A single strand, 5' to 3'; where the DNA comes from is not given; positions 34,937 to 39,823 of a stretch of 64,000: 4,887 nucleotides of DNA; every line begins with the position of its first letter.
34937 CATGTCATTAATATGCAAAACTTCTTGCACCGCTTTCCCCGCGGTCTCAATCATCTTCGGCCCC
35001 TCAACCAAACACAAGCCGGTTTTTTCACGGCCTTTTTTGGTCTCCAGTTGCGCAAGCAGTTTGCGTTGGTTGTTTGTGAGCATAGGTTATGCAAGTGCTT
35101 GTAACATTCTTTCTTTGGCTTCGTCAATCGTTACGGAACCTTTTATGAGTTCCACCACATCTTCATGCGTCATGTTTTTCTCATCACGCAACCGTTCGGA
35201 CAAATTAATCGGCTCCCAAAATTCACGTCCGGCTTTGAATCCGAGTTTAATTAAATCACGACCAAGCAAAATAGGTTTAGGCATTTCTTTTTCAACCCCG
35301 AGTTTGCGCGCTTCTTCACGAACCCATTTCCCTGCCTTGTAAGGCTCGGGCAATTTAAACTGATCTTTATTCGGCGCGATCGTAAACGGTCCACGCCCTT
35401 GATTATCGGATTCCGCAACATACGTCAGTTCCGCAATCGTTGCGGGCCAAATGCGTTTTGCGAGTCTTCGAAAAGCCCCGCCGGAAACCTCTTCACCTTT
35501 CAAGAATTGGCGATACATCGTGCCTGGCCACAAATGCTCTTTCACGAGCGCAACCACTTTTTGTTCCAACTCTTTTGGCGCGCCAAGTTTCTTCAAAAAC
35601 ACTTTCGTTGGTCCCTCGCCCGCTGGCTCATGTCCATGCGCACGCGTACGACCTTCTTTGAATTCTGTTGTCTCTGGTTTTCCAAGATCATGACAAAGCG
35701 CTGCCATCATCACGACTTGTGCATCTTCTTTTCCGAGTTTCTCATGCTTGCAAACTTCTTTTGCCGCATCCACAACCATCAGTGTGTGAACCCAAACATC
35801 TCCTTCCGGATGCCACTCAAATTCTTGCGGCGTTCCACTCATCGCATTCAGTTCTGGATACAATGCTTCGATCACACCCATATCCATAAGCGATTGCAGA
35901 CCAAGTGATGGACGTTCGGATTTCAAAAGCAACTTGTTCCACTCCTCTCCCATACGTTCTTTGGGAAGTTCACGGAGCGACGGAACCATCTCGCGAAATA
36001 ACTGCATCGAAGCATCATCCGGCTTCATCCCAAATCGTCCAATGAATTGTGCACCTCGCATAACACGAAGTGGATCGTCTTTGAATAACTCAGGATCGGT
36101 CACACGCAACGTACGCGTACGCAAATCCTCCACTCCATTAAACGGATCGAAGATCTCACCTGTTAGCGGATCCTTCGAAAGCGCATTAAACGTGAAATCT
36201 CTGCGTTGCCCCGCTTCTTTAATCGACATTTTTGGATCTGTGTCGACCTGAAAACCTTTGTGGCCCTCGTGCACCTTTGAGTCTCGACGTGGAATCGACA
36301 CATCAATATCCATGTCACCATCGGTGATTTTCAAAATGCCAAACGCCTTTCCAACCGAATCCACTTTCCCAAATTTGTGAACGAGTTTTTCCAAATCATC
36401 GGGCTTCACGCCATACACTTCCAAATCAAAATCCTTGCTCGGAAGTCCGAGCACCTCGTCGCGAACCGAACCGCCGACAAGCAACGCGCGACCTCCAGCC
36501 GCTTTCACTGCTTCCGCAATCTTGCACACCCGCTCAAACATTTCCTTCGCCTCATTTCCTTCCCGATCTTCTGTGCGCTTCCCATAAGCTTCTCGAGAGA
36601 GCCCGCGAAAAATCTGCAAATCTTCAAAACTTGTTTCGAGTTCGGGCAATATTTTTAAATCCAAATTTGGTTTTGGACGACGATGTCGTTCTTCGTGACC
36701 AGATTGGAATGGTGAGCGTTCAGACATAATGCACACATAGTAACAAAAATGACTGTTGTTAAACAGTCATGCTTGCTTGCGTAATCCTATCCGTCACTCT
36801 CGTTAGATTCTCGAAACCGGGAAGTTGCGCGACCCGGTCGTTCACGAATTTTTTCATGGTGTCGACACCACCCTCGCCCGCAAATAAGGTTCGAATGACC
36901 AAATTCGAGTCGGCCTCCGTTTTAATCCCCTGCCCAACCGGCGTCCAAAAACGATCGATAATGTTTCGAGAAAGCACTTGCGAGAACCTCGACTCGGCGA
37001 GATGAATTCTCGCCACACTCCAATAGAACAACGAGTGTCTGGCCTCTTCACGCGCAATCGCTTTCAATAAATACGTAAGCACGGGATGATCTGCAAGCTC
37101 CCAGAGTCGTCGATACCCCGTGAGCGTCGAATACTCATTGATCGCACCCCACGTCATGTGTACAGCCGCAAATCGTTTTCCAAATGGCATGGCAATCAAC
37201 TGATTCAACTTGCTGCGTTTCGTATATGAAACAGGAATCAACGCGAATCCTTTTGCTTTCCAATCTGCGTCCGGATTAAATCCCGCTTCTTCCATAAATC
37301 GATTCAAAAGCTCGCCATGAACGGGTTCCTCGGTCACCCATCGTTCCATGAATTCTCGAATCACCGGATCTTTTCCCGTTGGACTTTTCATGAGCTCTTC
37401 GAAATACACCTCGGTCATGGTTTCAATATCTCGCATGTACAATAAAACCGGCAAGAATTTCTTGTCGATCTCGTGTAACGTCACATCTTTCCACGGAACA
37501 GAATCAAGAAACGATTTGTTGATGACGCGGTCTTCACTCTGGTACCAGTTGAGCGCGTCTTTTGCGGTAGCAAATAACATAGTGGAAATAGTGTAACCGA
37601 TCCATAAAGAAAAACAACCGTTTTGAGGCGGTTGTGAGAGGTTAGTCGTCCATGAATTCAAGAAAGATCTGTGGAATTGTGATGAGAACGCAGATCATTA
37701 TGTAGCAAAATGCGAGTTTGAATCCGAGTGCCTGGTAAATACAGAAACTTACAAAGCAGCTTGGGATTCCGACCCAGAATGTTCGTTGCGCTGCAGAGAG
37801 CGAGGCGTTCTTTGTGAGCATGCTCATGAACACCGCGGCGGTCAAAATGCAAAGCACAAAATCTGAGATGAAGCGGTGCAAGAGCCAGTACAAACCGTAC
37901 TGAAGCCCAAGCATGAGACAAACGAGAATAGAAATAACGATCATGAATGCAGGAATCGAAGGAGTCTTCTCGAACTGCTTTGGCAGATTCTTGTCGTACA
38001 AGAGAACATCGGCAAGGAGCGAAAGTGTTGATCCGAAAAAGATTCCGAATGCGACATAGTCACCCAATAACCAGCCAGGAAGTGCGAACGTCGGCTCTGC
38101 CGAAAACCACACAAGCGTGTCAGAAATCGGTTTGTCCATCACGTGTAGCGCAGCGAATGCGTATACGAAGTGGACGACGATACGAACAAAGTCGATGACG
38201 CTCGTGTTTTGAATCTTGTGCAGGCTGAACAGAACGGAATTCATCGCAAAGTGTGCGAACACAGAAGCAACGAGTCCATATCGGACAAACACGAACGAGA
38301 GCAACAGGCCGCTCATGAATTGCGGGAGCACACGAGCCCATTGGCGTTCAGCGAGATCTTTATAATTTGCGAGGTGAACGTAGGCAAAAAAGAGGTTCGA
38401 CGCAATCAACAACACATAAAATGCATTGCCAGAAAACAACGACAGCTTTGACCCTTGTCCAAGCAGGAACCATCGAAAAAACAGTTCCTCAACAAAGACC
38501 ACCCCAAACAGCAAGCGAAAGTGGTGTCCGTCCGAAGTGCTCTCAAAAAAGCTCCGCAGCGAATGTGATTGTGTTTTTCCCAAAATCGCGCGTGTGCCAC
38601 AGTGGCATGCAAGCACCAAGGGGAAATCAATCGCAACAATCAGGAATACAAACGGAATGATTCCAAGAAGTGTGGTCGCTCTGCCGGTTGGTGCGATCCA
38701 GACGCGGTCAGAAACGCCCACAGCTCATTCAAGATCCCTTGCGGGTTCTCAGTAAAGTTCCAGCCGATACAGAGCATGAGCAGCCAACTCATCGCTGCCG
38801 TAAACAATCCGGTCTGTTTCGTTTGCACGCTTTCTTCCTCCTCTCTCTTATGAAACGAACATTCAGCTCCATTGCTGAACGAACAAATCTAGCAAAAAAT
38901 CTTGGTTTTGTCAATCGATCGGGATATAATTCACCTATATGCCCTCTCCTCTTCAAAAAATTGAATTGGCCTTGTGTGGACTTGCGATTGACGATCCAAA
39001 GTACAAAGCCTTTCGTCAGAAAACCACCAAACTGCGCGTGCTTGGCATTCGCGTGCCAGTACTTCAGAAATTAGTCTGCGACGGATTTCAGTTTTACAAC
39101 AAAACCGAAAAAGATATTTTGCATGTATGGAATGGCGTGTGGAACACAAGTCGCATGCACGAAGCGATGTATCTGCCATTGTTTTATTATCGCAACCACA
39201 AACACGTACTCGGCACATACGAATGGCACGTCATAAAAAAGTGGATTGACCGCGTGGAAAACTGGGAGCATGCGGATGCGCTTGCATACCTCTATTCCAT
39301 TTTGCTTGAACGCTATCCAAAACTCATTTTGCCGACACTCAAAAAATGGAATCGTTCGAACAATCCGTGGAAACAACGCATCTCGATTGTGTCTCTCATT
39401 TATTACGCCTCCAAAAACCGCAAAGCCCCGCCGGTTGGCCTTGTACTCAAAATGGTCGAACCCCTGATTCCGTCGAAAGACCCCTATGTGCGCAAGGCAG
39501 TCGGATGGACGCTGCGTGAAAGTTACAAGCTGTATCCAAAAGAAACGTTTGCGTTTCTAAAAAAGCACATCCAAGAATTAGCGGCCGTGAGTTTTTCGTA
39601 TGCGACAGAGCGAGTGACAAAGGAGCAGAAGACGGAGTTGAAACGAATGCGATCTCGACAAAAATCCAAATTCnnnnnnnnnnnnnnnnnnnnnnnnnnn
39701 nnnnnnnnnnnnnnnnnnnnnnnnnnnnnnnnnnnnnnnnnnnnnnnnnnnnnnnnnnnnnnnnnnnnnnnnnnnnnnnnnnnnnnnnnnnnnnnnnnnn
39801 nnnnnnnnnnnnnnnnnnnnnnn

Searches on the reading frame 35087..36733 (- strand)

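Call 83: search_protein_families(library=pfam, proteins=[window:35087-36733:-], max_evalue=0.00001)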
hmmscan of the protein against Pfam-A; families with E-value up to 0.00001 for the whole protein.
window:35087-36733:- (548 aa): 3 families
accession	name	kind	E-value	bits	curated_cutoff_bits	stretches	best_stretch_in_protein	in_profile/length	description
PF01743.26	PolyA_pol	-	8.3e-20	71.9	23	1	84-210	2-126/126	Poly A polymerase head domain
PF12627.12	PolyA_pol_RNAbd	-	1.6e-10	41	22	1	235-297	1-62/64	Probable RNA and SrmB- binding site of polymerase A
PF01966.28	HD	-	1.3e-08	35.6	22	1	314-404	2-89/116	HD domain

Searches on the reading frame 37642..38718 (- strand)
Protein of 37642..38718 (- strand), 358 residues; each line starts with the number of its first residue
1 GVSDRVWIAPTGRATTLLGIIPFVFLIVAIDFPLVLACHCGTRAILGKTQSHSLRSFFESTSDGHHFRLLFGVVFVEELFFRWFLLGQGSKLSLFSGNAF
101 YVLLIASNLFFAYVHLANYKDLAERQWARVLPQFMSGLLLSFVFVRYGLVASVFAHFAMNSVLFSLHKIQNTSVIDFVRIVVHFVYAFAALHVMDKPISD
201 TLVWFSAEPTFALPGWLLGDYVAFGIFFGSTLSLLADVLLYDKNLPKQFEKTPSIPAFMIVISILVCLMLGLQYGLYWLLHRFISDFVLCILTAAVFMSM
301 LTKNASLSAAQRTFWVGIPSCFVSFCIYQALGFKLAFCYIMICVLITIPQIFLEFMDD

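Call 83: search_protein_families(library=pfam, proteins=[window:37642-38718:-], max_evalue=0.00001)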
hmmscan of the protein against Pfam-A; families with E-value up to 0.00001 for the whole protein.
window:37642-38718:- (358 aa): 1 family
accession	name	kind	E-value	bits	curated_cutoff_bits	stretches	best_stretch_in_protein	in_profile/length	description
PF02517.21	Rce1-like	-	2.1e-12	47.6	22.4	1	68-161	10-92/93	Type II CAAX prenyl endopeptidase Rce1-like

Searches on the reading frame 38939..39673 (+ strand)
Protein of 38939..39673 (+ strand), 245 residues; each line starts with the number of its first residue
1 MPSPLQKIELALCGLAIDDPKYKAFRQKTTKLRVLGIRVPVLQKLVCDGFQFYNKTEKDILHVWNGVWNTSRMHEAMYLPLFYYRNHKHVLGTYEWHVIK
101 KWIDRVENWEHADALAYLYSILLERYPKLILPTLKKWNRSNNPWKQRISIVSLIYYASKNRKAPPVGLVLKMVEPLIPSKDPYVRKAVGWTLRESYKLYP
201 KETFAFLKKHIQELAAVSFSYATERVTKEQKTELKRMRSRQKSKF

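Call 83: search_protein_families(library=pfam, proteins=[window:38939-39673:+], max_evalue=0.00001)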
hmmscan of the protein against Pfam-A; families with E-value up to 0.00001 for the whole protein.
window:38939-39673:+ (245 aa): 1 family
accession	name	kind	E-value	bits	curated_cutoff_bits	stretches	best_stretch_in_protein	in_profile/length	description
PF08713.17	DNA_alkylation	-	4e-34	118.6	21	1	22-225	13-212/213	DNA alkylation repair enzyme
